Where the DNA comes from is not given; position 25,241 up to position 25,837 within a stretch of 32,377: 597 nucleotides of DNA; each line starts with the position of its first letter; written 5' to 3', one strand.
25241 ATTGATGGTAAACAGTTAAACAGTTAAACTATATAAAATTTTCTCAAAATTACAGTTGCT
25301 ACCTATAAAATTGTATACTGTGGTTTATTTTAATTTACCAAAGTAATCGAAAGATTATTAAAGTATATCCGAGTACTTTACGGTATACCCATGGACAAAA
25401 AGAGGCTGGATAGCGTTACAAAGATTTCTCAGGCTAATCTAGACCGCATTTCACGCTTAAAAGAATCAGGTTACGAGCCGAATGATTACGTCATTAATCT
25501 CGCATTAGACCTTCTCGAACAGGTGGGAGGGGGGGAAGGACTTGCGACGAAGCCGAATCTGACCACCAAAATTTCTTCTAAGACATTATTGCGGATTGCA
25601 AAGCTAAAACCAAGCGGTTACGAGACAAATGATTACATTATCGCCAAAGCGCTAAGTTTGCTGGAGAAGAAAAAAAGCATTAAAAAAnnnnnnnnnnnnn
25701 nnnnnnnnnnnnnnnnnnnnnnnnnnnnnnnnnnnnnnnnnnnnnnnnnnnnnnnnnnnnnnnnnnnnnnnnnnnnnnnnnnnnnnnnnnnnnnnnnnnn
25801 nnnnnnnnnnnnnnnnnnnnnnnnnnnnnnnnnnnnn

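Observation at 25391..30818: Translationally coupled three-gene surface module: fused double-RHH protein, 1585-aa beta-helix/Ig glycoprotein, small paralogous-anchor protein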

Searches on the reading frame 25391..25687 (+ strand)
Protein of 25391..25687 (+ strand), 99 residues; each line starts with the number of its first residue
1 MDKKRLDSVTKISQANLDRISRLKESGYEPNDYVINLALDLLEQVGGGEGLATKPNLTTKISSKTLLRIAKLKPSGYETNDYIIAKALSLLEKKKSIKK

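Call 6: search_protein_families(library=pfam, proteins=[window:25391-25687:+], max_evalue=1)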
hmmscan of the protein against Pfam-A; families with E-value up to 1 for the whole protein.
window:25391-25687:+ (99 aa): 1 family
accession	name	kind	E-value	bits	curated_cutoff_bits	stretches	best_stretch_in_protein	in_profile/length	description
PF18026.6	Exog_C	-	0.00055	20.2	29.5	1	14-37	21-45/49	Endo/exonuclease (EXOG) C-terminal domain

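Call 7: search_protein_families(library=ncbifam, proteins=[window:25391-25687:+], max_evalue=1)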
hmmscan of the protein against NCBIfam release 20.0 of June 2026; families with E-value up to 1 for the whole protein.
window:25391-25687:+ (99 aa): 1 family
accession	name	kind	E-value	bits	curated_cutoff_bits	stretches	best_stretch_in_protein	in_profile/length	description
NF047549.1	LIC_20196_fam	equivalog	0.075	13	230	1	13-84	24-92/136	LIC_20196 family exoprotein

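Call 10: find_homologous_proteins(query=window:25391-25687:+, max_evalue=0.01)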
Query window:25391-25687:+ (99 aa): 6 proteins with E <= 0.01 among 14 candidates.
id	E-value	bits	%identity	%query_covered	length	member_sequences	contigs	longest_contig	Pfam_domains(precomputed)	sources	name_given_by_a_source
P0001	5.0e-54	198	100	100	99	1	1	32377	-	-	-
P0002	4.7e-35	137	72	100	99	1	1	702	-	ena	-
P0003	4.6e-27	112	63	99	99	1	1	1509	-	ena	-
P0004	9.4e-21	91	51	85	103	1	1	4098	PF18026.7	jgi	-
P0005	2.8e-18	84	54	88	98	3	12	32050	-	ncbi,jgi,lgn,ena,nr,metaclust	ncbi:hypothetical protein J4401_07335 [Candidatus Woesearchaeota archaeon]|nr:hypothetical protein [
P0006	2.4e-17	80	54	87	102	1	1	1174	-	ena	-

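Call 11: find_encoding_contigs(protein=P0005, flank=10000, max_places=6)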
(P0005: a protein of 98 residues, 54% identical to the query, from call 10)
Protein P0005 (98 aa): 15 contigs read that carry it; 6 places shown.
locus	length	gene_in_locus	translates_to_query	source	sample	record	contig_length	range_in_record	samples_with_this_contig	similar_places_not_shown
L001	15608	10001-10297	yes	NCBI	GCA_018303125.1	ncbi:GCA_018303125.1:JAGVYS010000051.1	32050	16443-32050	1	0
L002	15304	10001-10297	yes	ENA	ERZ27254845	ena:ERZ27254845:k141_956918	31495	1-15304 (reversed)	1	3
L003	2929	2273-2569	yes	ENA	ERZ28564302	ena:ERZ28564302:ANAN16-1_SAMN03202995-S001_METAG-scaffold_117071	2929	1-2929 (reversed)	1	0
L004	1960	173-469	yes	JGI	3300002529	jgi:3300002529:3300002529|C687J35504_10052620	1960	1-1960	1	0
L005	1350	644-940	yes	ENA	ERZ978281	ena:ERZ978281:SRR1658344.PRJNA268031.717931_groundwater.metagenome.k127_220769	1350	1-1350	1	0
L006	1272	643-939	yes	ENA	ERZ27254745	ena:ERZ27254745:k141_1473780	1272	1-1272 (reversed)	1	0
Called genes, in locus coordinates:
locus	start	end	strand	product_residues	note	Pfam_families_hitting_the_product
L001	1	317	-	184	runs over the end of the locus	PF03876:SHS2_Rpb7-N, PF00575:S1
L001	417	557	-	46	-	-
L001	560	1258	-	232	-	-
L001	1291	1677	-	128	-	PF18477:PIN_9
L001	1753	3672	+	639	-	PF00561:Abhydrolase_1 (faint), PF02129:Peptidase_S15 (faint), PF20434:BD-FAE, PF12146:Hydrolase_4 (faint), PF00326:Peptidase_S9, PF01738:DLH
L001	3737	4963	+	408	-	PF18144:SMODS (weak), PF09249:tRNA_NucTransf2, PF21133:CAA_C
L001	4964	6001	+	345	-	PF00483:NTP_transferase, PF12804:NTP_transf_3, PF24894:Hexapep_GlmU (weak)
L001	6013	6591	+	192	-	-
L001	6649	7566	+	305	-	PF00493:MCM, PF20030:bpMoxR, PF07724:AAA_2, PF07726:AAA_3, PF07728:AAA_5, PF00004:AAA, PF00158:Sigma54_activat, PF01078:Mg_chelatase, +3 more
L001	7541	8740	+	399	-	PF01882:DUF58 (weak), PF13768:VWA_3, PF00092:VWA, PF13519:VWA_2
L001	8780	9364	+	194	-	PF00149:Metallophos, PF12850:Metallophos_2 (weak)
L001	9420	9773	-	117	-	-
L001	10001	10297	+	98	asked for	-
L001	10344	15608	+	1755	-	?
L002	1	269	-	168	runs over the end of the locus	PF03876:SHS2_Rpb7-N, PF00575:S1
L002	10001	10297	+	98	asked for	-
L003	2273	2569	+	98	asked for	-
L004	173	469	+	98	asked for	-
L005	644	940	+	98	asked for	-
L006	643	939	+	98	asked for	-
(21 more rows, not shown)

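Call 12: find_encoding_contigs(protein=P0004, flank=10000, max_places=4)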
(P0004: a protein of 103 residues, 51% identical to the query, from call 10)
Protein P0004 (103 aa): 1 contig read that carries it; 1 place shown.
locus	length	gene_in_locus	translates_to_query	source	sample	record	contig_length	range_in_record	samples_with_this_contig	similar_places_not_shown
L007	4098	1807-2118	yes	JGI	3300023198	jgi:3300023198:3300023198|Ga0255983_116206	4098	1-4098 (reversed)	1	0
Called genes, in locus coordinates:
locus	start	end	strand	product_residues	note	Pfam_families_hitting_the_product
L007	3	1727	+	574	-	?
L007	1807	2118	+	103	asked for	PF18026:Exog_C (faint)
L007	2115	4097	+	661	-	?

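Call 13: find_encoding_contigs(protein=P0003, flank=10000, max_places=4)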
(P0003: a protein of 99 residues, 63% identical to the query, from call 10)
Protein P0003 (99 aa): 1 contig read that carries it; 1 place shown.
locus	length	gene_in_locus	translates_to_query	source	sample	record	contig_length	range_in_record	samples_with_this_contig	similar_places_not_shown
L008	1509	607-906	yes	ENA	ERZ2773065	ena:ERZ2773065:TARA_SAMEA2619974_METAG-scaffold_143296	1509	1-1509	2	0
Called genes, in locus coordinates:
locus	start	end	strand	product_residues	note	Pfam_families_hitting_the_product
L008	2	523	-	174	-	?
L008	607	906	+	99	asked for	-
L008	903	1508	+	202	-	?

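Call 17: search_solved_structures(query=A1, max_evalue=10, show_alignments=3)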
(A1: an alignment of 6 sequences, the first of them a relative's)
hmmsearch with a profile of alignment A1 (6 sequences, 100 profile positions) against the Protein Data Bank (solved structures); distinct sequences matched with E-value up to 10: 3.
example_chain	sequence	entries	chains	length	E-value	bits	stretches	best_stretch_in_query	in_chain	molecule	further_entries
4uw9_A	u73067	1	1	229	0.26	14.4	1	23-87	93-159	BETA-PHOSPHOGLUCOMUTASE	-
5mfb_A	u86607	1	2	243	0.77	12.9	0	5-28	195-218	YIII(Dq)4CqI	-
5mfi_A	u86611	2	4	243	1.2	12.3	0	5-28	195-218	YIII(Dq.V2)4CqI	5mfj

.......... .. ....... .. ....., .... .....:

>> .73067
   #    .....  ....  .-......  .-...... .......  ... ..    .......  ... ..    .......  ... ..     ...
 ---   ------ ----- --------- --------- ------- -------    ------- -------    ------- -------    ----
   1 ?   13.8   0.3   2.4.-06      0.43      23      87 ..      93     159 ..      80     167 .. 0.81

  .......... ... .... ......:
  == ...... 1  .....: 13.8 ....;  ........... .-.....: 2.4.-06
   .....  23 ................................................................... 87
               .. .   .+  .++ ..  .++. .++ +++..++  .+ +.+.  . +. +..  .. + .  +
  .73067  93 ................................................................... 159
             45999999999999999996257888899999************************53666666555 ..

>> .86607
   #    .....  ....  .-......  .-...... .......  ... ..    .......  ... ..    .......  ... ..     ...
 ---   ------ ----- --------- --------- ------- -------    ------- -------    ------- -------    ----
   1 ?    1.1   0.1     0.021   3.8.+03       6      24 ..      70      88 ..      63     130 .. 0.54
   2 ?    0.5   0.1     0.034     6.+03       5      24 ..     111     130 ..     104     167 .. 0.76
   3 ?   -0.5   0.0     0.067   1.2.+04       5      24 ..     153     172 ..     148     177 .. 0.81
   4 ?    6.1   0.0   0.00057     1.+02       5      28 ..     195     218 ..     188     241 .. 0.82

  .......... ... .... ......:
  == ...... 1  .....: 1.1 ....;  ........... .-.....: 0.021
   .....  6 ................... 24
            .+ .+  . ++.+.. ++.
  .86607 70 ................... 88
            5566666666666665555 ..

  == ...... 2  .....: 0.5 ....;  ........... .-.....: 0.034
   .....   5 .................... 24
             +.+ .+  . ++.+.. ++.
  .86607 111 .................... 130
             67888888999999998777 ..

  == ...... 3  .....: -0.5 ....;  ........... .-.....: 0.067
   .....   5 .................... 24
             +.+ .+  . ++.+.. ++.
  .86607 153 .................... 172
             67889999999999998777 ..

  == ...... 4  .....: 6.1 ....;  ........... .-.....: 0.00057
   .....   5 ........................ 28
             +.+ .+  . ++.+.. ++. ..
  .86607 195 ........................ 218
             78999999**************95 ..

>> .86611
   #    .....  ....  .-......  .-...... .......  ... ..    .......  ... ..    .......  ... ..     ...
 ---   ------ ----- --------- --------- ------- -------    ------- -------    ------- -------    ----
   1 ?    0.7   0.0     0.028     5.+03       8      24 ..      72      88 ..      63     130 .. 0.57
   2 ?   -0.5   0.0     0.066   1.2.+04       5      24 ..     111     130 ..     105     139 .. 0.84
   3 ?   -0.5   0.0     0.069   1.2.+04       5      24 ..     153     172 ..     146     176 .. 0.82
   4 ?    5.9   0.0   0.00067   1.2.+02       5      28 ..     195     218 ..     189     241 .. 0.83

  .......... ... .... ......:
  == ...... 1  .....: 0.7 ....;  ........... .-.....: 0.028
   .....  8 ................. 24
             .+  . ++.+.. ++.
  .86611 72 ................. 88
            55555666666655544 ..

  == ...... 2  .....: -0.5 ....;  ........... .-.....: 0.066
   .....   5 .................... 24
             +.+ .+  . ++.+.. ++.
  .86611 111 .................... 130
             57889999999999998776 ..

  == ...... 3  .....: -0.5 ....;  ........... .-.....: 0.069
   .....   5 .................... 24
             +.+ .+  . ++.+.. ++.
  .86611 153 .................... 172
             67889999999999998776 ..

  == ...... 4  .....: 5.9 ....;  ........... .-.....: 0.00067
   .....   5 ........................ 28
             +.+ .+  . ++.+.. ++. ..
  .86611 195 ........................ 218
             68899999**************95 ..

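Call 25: predict_structure(alignment_id=A1)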
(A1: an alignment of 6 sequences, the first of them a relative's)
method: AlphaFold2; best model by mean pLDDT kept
length: 99 residues; sequences in the alignment: 6
mean_pLDDT: 75.6   pTM: 0.65
mean pLDDT of the five models: 75.6, 72.4, 66.0, 65.7, 62.5
residues with pLDDT >= 90: 0; 70-90: 77; 50-70: 19; < 50: 3
segments of 3 or more residues with pLDDT < 50: none
pLDDT, mean of each block of 10 residues (from residue 1): 58 82 79 86 70 67 81 77 85 71
secondary structure, 60 per line:
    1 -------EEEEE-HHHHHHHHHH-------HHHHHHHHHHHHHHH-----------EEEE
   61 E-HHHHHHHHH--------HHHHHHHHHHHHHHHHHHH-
elements in order: E8-12 H14-23 H31-45 E57-61 H63-71 H80-98

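Call 31: fold_search(model_id=the predicted structure, library=pdb)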
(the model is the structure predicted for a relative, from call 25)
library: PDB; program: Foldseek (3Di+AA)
matches with E <= 10: 105; with E <= 0.001: 0
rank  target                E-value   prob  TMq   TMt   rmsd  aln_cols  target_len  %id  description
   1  9f12_E                3.9e-02  0.99  0.56  0.52   3.8        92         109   16  CryoEM structure of the F plasmid relaxosome with oriT DNA ss-27_-3ds-2_+143 and TraI its TE mode, derived from ss-27_ (released 2025-06-04)
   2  9f10_E                5.7e-02  0.98  0.58  0.53   4.0        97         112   14  CryoEM structure of the F plasmid relaxosome with TraI in its TE mode, without accessory protein TraM. Derived from th (released 2025-06-04)
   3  9f0y_E                5.7e-02  0.98  0.57  0.53   4.0        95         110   15  CryoEM structure of the F plasmid relaxosome with TraI in its TE mode, derived from the ss-27_+8ds+9_+143-R Locally-re (released 2025-06-04)
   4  9f0y_F                5.7e-02  0.92  0.50  0.43   5.0        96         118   14  CryoEM structure of the F plasmid relaxosome with TraI in its TE mode, derived from the ss-27_+8ds+9_+143-R Locally-re (released 2025-06-04)
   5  9f0x_E                9.5e-02  0.96  0.55  0.50   4.0        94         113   12  CryoEM structure of the F plasmid relaxosome in its pre-initiation state, derived from the ds-27_+143-R Locally-refine (released 2025-06-04)
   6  4lrv_C                9.5e-02  0.90  0.50  0.48   4.6       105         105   13  Crystal structure of DndE from Escherichia coli B7A involved in DNA phosphorothioation modification (released 2013-08-28)
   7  9f0z_E                1.1e-01  0.95  0.57  0.52   4.4        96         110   14  CryoEM structure of the F plasmid relaxosome with truncated TraI1-863 in its TE mode, derived from the ss-27_+8ds+9_+1 (released 2025-06-04)
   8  5wtu_A                1.3e-01  0.84  0.49  0.48   4.7       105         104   12  Crystal structure of DndE G21/24K mutant involved in DNA phosphorothioation (released 2018-02-21)
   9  9f0x_F                1.3e-01  0.80  0.50  0.43   6.7        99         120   13  CryoEM structure of the F plasmid relaxosome in its pre-initiation state, derived from the ds-27_+143-R Locally-refine (released 2025-06-04)
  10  5wtu_B                1.6e-01  0.80  0.50  0.53   4.3        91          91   14  Crystal structure of DndE G21/24K mutant involved in DNA phosphorothioation (released 2018-02-21)
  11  4lrv_M                2.0e-01  0.92  0.57  0.54   3.7        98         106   11  Crystal structure of DndE from Escherichia coli B7A involved in DNA phosphorothioation modification (released 2013-08-28)
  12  4lrv_N                2.3e-01  0.90  0.55  0.53   3.9       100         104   12  Crystal structure of DndE from Escherichia coli B7A involved in DNA phosphorothioation modification (released 2013-08-28)
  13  4lrv_K                2.4e-01  0.90  0.58  0.55   3.8        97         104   12  Crystal structure of DndE from Escherichia coli B7A involved in DNA phosphorothioation modification (released 2013-08-28)
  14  4lrv_F                2.6e-01  0.72  0.49  0.47   4.5        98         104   14  Crystal structure of DndE from Escherichia coli B7A involved in DNA phosphorothioation modification (released 2013-08-28)
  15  9f0y_G                2.9e-01  0.77  0.51  0.49   3.9        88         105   11  CryoEM structure of the F plasmid relaxosome with TraI in its TE mode, derived from the ss-27_+8ds+9_+143-R Locally-re (released 2025-06-04)
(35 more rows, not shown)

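Call 35: find_related_loci(query=A1, collection=genome_contigs, flank=10000)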
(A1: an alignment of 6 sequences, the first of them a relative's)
Query A1 (99 aa) in genome_contigs; peptide patterns used: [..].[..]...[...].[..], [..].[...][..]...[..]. (x = any residue, [..] = any of these).
28 stretches matched a pattern; 4 encode a relative of the query (tblastn E <= 1e-3); 4 distinct loci.
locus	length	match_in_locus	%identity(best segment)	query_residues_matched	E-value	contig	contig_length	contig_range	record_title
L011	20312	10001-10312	58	1-99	1e-27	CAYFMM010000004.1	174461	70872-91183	MAG TPA_asm: uncultured Methanosarcinales archaeon isolate ERP019367_co1_44 genome assembly, contig: NODE_116_length_174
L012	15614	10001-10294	54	3-97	2e-25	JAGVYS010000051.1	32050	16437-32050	Candidatus Woesearchaeota archaeon isolate RIFCSPHIGHO2_02_FULL_41_15 rifcsphigho2_02_scaffold_1810, whole genome shotgu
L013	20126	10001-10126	78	9-99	7e-15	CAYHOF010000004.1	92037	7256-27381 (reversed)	MAG TPA_asm: uncultured Methanosarcinales archaeon isolate ERP119705_co14_509 genome assembly, contig: NODE_93_length_92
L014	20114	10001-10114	68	6-92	8e-14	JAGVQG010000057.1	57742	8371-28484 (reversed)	MAG: archaeon isolate DeMMO3_20 c_000000017138, whole genome shotgun sequence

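Call 36: find_related_loci(query=A1, collection=metagenome_contigs, flank=10000)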
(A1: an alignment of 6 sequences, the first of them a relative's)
Query A1 (99 aa) in metagenome_contigs; peptide patterns used: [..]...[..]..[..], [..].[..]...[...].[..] (x = any residue, [..] = any of these).
130 stretches matched a pattern; 5 encode a relative of the query (tblastn E <= 1e-3); 5 distinct loci.
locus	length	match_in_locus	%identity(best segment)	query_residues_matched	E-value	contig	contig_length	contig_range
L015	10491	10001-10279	60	1-93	5e-28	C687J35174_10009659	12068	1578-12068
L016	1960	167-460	54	3-97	1e-25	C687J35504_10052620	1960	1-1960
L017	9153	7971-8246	55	1-90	3e-24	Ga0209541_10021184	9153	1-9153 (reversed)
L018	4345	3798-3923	78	9-99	3e-15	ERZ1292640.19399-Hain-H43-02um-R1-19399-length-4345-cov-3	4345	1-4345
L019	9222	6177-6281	71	8-91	1e-12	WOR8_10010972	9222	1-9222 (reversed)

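Call 40: search_protein_representatives(alignment_id=A1)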
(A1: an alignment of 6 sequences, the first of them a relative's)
Query: 6 sequences, 100 profile positions. Proteins with E-value up to 0.001 (for the whole library): 6; up to 1e-10: 3; up to 1e-30: 1. The best 6 are listed.
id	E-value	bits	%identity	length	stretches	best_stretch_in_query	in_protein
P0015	2.2e-33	130.2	-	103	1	5-99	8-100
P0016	8.6e-14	67.4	-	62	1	1-52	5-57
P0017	5.0e-11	58.5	-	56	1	6-51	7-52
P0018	3.8e-05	39.6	-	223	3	14-81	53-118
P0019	5.8e-04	35.8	-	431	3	11-90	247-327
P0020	8.9e-04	35.2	-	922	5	12-82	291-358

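Call 66: search_protein_families(library=pfam, proteins=[L011:10312-18591:+, L013:10126-18957:+, L014:10126-13938:+, L001:10284-15608:+], max_evalue=0.001)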
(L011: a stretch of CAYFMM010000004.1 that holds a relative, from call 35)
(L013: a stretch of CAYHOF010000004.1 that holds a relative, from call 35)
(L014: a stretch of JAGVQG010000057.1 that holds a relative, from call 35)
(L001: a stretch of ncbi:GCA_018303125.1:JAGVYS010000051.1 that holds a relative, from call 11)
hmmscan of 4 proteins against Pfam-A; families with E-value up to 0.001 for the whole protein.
L011:10312-18591:+ (2760 aa): 4 families
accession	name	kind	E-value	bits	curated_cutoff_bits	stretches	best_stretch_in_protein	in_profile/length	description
PF19077.6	Big_13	-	1.1e-29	103.3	27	1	1731-1809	24-101/102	Bacterial Ig-like domain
PF13229.12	Beta_helix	-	1.2e-18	67.7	25.9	4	916-1056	2-140/158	Right handed beta helix region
PF05048.19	NosD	-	3e-13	50.1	23.6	3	536-680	31-164/212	Periplasmic copper-binding protein (NosD)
PF13754.12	Big_3_4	-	3.3e-09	37.1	27.3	0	1758-1810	14-61/106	Domain of unknown function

L013:10126-18957:+ (2944 aa): 0 families

L014:10126-13938:+ (1271 aa): 0 families

L001:10284-15608:+ (1775 aa): 0 families

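Call 78: find_related_loci(query=A1, collection=viral_contigs, flank=8000)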
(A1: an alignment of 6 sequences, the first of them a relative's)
Query A1 (99 aa) in viral_contigs; peptide patterns used: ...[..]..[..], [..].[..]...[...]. (x = any residue, [..] = any of these).
45 stretches matched a pattern, but none encodes a relative of the query by tblastn (E <= 1e-3).

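Call 79: search_protein_families(library=phrogs, proteins=[window:25391-25687:+, L013:9983-10126:+], max_evalue=1)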
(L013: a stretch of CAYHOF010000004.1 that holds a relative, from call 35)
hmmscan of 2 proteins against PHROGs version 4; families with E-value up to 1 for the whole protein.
window:25391-25687:+ (99 aa): 4 families
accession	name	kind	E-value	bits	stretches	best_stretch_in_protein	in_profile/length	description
phrog_26236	-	unknown function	0.0053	17.8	1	13-35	6-28/58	-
phrog_15903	-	unknown function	0.015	16.5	0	14-44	49-80/89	-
phrog_30491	-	unknown function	0.17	12.9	0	25-37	21-33/48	-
phrog_14921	-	unknown function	0.23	12.5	1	60-97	7-44/52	-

L013:9983-10126:+ (48 aa): 0 families

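Call 90: fold_search(model_id=the predicted structure, library=viral)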
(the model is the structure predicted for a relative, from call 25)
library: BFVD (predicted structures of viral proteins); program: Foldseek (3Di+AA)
matches with E <= 10: 195; with E <= 0.001: 0
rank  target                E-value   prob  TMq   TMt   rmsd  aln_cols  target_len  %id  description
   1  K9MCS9                2.2e-03  1.00  0.62  0.55   3.5        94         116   16  (no name in the UniProt tables at hand)
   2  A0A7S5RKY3            3.1e-03  1.00  0.57  0.59   3.7        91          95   14  (no name in the UniProt tables at hand)
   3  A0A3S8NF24            3.8e-03  1.00  0.60  0.56   4.0        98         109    9  Ribbon-helix-helix domain [Sulfolobales Beppu filamentous virus 3]
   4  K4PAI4                4.6e-03  1.00  0.58  0.50   4.2       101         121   19  Ribbon-helix-helix protein CopG domain-containing protein [Sulfolobales Mexican rod-shaped virus 1]
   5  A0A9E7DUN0            6.3e-03  1.00  0.59  0.40   5.8        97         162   16  Insertion element IS150 protein InsJ-like helix-turn-helix domain-containing protein [Enterococcus phage vB_OCPT_CCS1]
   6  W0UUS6                1.6e-02  0.99  0.51  0.49   4.5        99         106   18  (no name in the UniProt tables at hand)
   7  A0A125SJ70            2.1e-02  0.99  0.54  0.51   4.2        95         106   15  (no name in the UniProt tables at hand)
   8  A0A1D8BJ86            2.2e-02  0.99  0.58  0.59   4.1        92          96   14  Conserved lipothrixviral protein [Sulfolobus islandicus filamentous virus 2]
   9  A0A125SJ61            3.2e-02  0.99  0.55  0.29   5.0       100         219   16  (no name in the UniProt tables at hand)
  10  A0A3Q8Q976            4.2e-02  0.99  0.59  0.54   3.7        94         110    8  Ribbon-helix-helix domain [Sulfolobales Beppu filamentous virus 2]
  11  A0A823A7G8            4.7e-02  0.97  0.55  0.49   4.6       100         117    5  (no name in the UniProt tables at hand)
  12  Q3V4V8                5.0e-02  0.99  0.62  0.37   4.1        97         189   18  Putative zinc finger protein ORF189 [Acidianus two-tailed virus]
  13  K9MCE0                6.1e-02  0.99  0.61  0.58   3.6        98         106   11  (no name in the UniProt tables at hand)
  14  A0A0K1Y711            9.4e-02  0.84  0.46  0.27   8.2       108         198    9  Uncharacterized protein [Rhodobacter phage RcSaxon]
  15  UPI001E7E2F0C         1.1e-01  0.90  0.51  0.42   3.9        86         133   10  (no name look-up for this kind of identifier)
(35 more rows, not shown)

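Call 92: search_dna_similar(query=window:25391-25687:+, collection=plasmids, mode=protein, max_evalue=0.01, max_rows=5)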
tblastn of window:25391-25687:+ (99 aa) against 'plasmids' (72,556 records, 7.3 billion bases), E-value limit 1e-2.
No match.
